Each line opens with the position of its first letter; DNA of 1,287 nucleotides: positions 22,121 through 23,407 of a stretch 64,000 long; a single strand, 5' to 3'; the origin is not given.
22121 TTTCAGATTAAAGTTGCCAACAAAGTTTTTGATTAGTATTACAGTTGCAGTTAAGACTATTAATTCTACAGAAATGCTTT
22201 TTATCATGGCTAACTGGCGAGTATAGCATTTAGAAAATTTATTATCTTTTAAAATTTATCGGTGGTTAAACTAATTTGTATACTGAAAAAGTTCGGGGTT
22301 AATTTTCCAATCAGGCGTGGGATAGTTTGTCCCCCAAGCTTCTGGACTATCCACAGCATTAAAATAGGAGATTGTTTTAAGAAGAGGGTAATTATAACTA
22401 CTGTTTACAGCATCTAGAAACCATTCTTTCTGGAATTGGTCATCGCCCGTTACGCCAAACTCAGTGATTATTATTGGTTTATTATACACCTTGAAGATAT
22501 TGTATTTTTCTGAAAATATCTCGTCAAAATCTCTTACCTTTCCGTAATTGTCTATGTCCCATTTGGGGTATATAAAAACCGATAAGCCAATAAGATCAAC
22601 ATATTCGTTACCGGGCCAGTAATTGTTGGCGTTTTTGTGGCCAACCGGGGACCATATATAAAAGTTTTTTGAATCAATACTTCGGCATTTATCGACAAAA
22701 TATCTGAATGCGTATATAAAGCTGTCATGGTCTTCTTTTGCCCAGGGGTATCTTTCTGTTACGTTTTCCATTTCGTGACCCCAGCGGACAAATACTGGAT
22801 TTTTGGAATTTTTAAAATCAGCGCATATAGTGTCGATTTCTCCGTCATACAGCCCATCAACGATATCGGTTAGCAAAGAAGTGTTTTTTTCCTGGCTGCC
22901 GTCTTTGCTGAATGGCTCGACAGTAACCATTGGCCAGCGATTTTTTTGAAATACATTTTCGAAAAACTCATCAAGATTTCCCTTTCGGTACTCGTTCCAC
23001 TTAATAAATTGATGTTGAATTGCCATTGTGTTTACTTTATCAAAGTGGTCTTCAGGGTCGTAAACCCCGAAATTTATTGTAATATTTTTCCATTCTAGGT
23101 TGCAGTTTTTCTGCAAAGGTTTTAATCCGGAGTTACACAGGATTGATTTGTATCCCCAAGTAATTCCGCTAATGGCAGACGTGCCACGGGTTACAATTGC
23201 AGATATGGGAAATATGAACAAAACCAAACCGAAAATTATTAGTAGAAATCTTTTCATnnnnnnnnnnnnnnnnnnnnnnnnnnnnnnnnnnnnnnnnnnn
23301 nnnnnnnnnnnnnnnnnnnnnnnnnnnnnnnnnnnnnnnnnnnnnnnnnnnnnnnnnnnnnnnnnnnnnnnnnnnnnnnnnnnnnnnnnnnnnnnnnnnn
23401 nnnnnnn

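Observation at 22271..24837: Synthase-type GT2 translationally coupled to a secreted GH26-like hydrolase: candidate beta-mannan/glucomannan-type exopolysaccharide synthase-hydrolase pair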

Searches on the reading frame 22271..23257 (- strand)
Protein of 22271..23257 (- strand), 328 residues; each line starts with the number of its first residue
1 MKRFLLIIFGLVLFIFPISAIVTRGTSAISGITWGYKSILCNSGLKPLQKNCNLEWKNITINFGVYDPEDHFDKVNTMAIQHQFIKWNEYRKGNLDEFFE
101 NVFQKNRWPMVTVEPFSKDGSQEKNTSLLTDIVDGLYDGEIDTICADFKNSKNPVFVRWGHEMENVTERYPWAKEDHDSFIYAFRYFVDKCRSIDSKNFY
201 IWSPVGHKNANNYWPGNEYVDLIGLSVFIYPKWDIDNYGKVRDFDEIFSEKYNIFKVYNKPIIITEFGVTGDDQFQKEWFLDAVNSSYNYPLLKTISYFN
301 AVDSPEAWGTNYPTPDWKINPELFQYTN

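Call 6: search_protein_families(library=pfam, proteins=[window:22271-23257:-], max_evalue=0.01)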
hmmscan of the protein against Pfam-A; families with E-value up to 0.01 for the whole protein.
window:22271-23257:- (328 aa): 1 family
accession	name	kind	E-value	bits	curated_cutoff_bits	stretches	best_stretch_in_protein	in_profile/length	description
PF02156.21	Glyco_hydro_26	-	3.4e-05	23.8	20.2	1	145-238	143-234/311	Glycosyl hydrolase family 26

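Call 7: search_protein_families(library=ncbifam, proteins=[window:22271-23257:-], max_evalue=0.01)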
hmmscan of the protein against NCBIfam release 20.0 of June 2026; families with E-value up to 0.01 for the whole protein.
window:22271-23257:- (328 aa): 0 families

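Call 8: search_solved_structures(query=window:22271-23257:-, max_evalue=1, show_alignments=3)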
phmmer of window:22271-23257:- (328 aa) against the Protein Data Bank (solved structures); distinct sequences matched with E-value up to 1: 18.
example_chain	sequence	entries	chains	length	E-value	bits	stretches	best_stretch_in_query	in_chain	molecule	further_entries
2bvd_A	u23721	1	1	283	2.3e-09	39.9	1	78-290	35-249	ENDOGLUCANASE H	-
2v3g_A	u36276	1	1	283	2.3e-09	39.9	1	78-290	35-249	ENDOGLUCANASE H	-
2bv9_A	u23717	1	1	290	2.5e-09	39.8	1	78-290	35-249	ENDOGLUCANASE H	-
2vi0_A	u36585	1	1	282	3e-09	39.5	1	78-290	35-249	Endoglucanase H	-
2cip_A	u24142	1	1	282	5.3e-09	38.7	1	78-290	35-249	ENDOGLUCANASE H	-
6zpl_C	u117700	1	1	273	1e-08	37.7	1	78-290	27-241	Endoglucanase H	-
2cit_A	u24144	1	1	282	1.1e-08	37.7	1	78-290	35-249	ENDOGLUCANASE H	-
8xvi_R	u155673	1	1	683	1e-07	34.5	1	78-290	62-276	Endoglucanase H,Endothelin-1 receptor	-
7xp4_R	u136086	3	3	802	1.2e-07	34.2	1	78-290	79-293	Endoglucanase H,Taste receptor type 2 member 46,Endoglucanase H,Taste receptor type 2 memb | Endoglucanase H,Taste receptor type 2 member 46,Bitter taste recept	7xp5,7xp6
8xvj_R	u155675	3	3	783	1.3e-07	34.1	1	78-290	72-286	Endoglucanase H,Endothelin-1 receptor,Soluble cytochrome b562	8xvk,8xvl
2ddx_A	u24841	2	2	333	9.4e-07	31.3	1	132-314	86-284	beta-1,3-xylanase | Beta-1,3-xylanase XYL4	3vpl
2qha_A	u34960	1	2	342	0.0015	20.8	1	124-285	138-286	Beta-1,4-mannanase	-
2whk_A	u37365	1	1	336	0.0016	20.6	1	126-287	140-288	MANNAN ENDO-1,4-BETA-MANNOSIDASE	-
3cbw_A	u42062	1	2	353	0.002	20.3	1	126-286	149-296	YdhT protein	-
1ije_B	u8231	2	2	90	0.15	14.1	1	28-81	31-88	elongation factor 1-beta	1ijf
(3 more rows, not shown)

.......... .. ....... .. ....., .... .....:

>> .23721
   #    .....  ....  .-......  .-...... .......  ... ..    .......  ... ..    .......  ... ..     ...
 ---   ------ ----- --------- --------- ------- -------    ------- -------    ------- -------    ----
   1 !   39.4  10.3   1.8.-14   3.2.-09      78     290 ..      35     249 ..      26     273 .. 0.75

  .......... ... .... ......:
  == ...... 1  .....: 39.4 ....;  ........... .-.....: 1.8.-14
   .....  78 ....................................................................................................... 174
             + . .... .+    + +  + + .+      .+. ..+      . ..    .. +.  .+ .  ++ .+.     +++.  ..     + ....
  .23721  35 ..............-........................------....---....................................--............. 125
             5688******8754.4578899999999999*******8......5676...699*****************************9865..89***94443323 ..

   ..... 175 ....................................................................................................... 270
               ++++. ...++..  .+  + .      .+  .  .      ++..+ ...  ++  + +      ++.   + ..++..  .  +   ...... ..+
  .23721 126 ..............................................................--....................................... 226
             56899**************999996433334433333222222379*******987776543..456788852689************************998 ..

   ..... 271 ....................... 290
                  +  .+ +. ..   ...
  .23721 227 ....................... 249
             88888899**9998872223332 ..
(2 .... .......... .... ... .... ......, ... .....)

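Call 10: find_homologous_proteins(query=window:22271-23257:-)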
Query window:22271-23257:- (328 aa): 46 proteins with E <= 0.001 among 419 candidates.
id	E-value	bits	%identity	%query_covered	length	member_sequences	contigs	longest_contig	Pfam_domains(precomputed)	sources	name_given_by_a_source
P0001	8.1e-229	777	100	100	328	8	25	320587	-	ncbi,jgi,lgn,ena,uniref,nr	ncbi:hypothetical protein A3D84_02580 [Candidatus Woesebacteria bacterium RIFCSPHIGHO2_02_FULL_42_20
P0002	2.0e-152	525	66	100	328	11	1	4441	PF02156.22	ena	-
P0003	4.3e-143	495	63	98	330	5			PF02156.22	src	-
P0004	1.3e-98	348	48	97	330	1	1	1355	PF02156.22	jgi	-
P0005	2.0e-96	341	47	94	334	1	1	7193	PF02156.22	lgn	-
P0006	5.3e-96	340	45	98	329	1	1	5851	-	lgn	-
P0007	3.1e-92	327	45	98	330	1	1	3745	PF02156.22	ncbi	-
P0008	4.7e-92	327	43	98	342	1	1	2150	PF02156.22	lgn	-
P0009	5.1e-91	323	44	98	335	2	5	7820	-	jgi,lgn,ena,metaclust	metaclust:\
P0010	2.4e-90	321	44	98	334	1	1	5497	PF02156.22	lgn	-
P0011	1.8e-89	318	45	99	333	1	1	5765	PF02156.22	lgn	-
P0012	3.9e-89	317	44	93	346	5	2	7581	-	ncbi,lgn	-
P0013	6.2e-89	317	43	99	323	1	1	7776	-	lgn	-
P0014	4.8e-88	314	45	97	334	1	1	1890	-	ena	-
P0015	1.7e-87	312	41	96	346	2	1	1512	-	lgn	-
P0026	2.1e-76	275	40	98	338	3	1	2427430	-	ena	-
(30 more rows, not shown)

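Call 12: find_encoding_contigs(protein=P0026, flank=8000, max_places=2)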
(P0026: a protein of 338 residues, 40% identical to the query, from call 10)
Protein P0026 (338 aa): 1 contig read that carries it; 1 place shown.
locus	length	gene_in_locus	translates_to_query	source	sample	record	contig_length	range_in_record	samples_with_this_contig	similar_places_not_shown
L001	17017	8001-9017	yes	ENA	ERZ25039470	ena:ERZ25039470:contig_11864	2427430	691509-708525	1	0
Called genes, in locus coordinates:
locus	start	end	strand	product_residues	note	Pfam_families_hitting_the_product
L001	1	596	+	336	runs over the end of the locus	PF01545:Cation_efflux, PF16916:ZT_dimer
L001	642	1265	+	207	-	-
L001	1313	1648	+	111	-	-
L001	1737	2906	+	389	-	PF13439:Glyco_transf_4, PF13579:Glyco_trans_4_4, PF00534:Glycos_transf_1, PF13692:Glyco_trans_1_4, PF13524:Glyco_trans_1_2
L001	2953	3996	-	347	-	PF13579:Glyco_trans_4_4 (faint), PF13439:Glyco_transf_4, PF20706:GT4-conflict, PF00534:Glycos_transf_1, PF13692:Glyco_trans_1_4, PF13524:Glyco_trans_1_2 (weak)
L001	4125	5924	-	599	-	PF01972:SDH_protease (faint), PF01343:Peptidase_S49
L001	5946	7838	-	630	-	PF04932:Wzy_C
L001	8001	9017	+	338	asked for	-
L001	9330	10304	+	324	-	PF13506:Glyco_transf_21 (weak), PF13641:Glyco_tranf_2_3, PF13632:Glyco_trans_2_3 (weak)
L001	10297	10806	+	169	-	-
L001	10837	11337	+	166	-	-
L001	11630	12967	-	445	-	PF05496:RuvB_N, PF13191:AAA_16 (faint), PF00004:AAA, PF07728:AAA_5 (weak), PF16193:AAA_assoc_2, PF12002:MgsA_C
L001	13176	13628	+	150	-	PF00582:Usp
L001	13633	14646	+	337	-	-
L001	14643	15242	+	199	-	PF01475:FUR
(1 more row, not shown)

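Call 23: predict_structure(alignment_id=A1)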
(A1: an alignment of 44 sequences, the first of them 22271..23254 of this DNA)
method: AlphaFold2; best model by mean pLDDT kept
length: 327 residues; sequences in the alignment: 44
mean_pLDDT: 93.3   pTM: 0.87
mean pLDDT of the five models: 93.3, 92.2, 90.8, 90.3, 89.4
residues with pLDDT >= 90: 266; 70-90: 59; 50-70: 2; < 50: 0
segments of 3 or more residues with pLDDT < 50: none
pLDDT, mean of each block of 10 residues (from residue 1): 93 91 79 76 78 86 98 96 97 98 98 92 89 98 98 97 91 96 99 98 94 98 97 95 96 98 97 92 94 98 91 96 81
secondary structure, 60 per line:
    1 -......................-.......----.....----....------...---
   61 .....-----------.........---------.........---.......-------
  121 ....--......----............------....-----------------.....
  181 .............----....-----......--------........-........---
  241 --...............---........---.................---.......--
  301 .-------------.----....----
elements in order: H2-23 H25-31 H36-40 H45-48 E61-65 E77-85 H95-103 E107-113 H121-124 H127-132 H137-148 E155-158 H176-193 E198-201 H207-212 E221-228 H230-237 H243-257 E261-268 H272-288 E292-298 H320-323

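Call 27: fold_search(model_id=the predicted structure, library=pdb)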
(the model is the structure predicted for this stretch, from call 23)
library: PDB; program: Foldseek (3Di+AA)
matches with E <= 10: 1693; with E <= 0.001: 507
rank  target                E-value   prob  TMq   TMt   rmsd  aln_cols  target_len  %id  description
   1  2v3g                  3.8e-17  1.00  0.64  0.75   3.8       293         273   24  Structure of a family 26 lichenase in complex with noeuromycin (released 2007-09-18)
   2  2vi0_A                4.8e-17  1.00  0.65  0.76   3.3       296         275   22  Lichenase CtLic26 in complex with a thio-oligosaccharide (released 2009-03-10)
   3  2cip_A                9.2e-17  1.00  0.64  0.76   3.3       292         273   22  Structure of the Michaelis complex of a family 26 lichenase (released 2006-07-12)
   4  2cit_A                1.2e-16  1.00  0.64  0.75   3.3       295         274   22  Structure of the covalent intermediate of a family 26 lichenase (released 2006-04-10)
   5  2bvd                  1.4e-16  1.00  0.64  0.75   3.7       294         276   23  HOW FAMILY 26 GLYCOSIDE HYDROLASES ORCHESTRATE CATALYSIS ON DIFFERENT POLYSACCHARIDES. STRUCTURE AND ACTIVITY OF A CLOST (released 2005-06-30)
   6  2bv9                  3.0e-16  1.00  0.64  0.73   3.6       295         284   22  HOW FAMILY 26 GLYCOSIDE HYDROLASES ORCHESTRATE CATALYSIS ON DIFFERENT POLYSACCHARIDES. STRUCTURE AND ACTIVITY OF A CLOST (released 2005-06-30)
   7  6zpl_C                3.4e-15  1.00  0.63  0.75   3.7       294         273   23  Inward-open structure of human glycine transporter 1 in complex with a benzoylisoindoline inhibitor, sybody Sb_GlyT1#7 (released 2021-03-17)
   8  2ddx                  1.0e-12  1.00  0.58  0.58   5.4       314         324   17  Crystal structure of beta-1,3-xylanase from Vibrio sp. AX-4 (released 2007-02-13)
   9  2whm_A                3.4e-11  1.00  0.61  0.54   5.5       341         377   14  Cellvibrio japonicus Man26A E121A and E320G double mutant in complex with mannobiose (released 2009-05-26)
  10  6q78_A                5.2e-10  1.00  0.58  0.51   4.3       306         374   13  The structure of GH26C from Muricauda sp. MAR_2010_75 (released 2020-01-15)
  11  1j9y                  3.7e-09  1.00  0.59  0.57   4.1       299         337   15  Crystal structure of mannanase 26A from Pseudomonas cellulosa (released 2001-06-20)
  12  6hpf_A                1.4e-08  1.00  0.55  0.58   5.5       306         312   13  Structure of Inactive E165Q mutant of fungal non-CBM carrying GH26 endo-b-mannanase from Yunnania penicillata in compl (released 2019-03-06)
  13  6gp5_B                1.5e-08  1.00  0.53  0.55   9.1       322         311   14  Beta-1,4-galactanase from Bacteroides thetaiotaomicron (released 2018-12-26)
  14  6hf2                  2.6e-08  1.00  0.52  0.52   6.8       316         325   14  The structure of BoMan26B, a GH26 beta-mannanase from Bacteroides ovatus (released 2019-04-24)
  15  6q1i_A                3.3e-08  1.00  0.53  0.50   6.2       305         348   13  GH5-4 broad specificity endoglucanase from Clostrdium longisporum (released 2020-08-05)
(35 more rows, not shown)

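Call 54: search_solved_structures(query=A1, max_evalue=0.01, show_alignments=0)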
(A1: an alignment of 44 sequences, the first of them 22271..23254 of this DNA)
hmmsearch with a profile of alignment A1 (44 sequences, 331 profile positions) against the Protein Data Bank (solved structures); distinct sequences matched with E-value up to 0.01: 27.
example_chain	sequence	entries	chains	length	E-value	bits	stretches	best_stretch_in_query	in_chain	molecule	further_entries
2vi0_A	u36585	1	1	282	5.6e-26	94.5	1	79-311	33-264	Endoglucanase H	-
2bvd_A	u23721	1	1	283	5.7e-26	94.5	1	79-311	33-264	ENDOGLUCANASE H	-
2v3g_A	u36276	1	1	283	5.7e-26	94.5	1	79-311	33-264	ENDOGLUCANASE H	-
2bv9_A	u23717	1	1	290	6.2e-26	94.3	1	79-311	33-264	ENDOGLUCANASE H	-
2cip_A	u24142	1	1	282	6.2e-25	91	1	79-311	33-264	ENDOGLUCANASE H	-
6zpl_C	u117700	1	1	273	6.9e-25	90.9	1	79-311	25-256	Endoglucanase H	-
2cit_A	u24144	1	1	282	7e-25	90.9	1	79-311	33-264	ENDOGLUCANASE H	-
7xp4_R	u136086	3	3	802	3.5e-24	88.6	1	78-311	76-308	Endoglucanase H,Taste receptor type 2 member 46,Endoglucanase H,Taste receptor type 2 memb | Endoglucanase H,Taste receptor type 2 member 46,Bitter taste recept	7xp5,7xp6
8xvj_R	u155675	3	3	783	4.5e-24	88.2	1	78-311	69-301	Endoglucanase H,Endothelin-1 receptor,Soluble cytochrome b562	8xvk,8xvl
8xvi_R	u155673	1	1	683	5.7e-24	87.9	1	79-311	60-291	Endoglucanase H,Endothelin-1 receptor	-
2ddx_A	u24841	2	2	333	1.4e-14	57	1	133-248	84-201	beta-1,3-xylanase | Beta-1,3-xylanase XYL4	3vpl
7xjr_A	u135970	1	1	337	1.7e-08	37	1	130-321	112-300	AlXyn26A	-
7xs3_A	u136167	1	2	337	8.9e-08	34.7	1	130-321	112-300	AlXyn26A E243A-X3X4X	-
2qha_A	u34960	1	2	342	9.1e-07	31.3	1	148-249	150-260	Beta-1,4-mannanase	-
2whk_A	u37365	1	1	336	1e-06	31.1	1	148-249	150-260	MANNAN ENDO-1,4-BETA-MANNOSIDASE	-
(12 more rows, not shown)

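Call 55: search_protein_families(library=pfam, alignment_id=A1, max_evalue=0.01)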
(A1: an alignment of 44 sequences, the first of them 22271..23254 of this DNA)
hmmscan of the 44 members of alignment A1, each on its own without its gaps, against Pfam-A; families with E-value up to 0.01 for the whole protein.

A. member 1, window:22271-23254:- (327 aa): 1 family
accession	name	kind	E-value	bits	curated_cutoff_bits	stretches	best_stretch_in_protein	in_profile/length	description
PF02156.21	Glyco_hydro_26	-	3.6e-05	23.7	20.2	1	144-237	143-234/311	Glycosyl hydrolase family 26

B. families by the number of members that match (of 44 scanned): 1 family
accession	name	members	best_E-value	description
PF02156.21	Glyco_hydro_26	44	3.6e-10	Glycosyl hydrolase family 26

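Call 70: search_protein_representatives(alignment_id=A1)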
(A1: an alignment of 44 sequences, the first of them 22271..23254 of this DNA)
Query: 44 sequences, 331 profile positions. Proteins with E-value up to 0.001 (for the whole library): 10002; up to 1e-10: 4413; up to 1e-30: 474. The best 150 are listed.
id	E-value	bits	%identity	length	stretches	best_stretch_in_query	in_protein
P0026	5.7e-134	462.6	-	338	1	1-329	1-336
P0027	6.2e-125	433.0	-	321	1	7-328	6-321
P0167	2.8e-121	420.9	-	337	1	1-324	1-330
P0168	6.8e-121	419.7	-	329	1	1-329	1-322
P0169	7.8e-119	412.9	-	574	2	45-328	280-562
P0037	1.2e-118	412.3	-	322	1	7-327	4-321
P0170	4.5e-118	410.4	-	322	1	7-329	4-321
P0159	4.9e-114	397.1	-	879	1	5-327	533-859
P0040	8.4e-114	396.3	-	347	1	1-327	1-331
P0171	8.9e-114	396.3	-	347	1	4-327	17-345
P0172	1.2e-113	395.8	-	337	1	8-327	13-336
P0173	2.7e-113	394.7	-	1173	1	7-328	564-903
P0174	5.9e-111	387.0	-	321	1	7-328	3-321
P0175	3.9e-110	384.3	-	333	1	6-326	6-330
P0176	4.5e-110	384.1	-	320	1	4-327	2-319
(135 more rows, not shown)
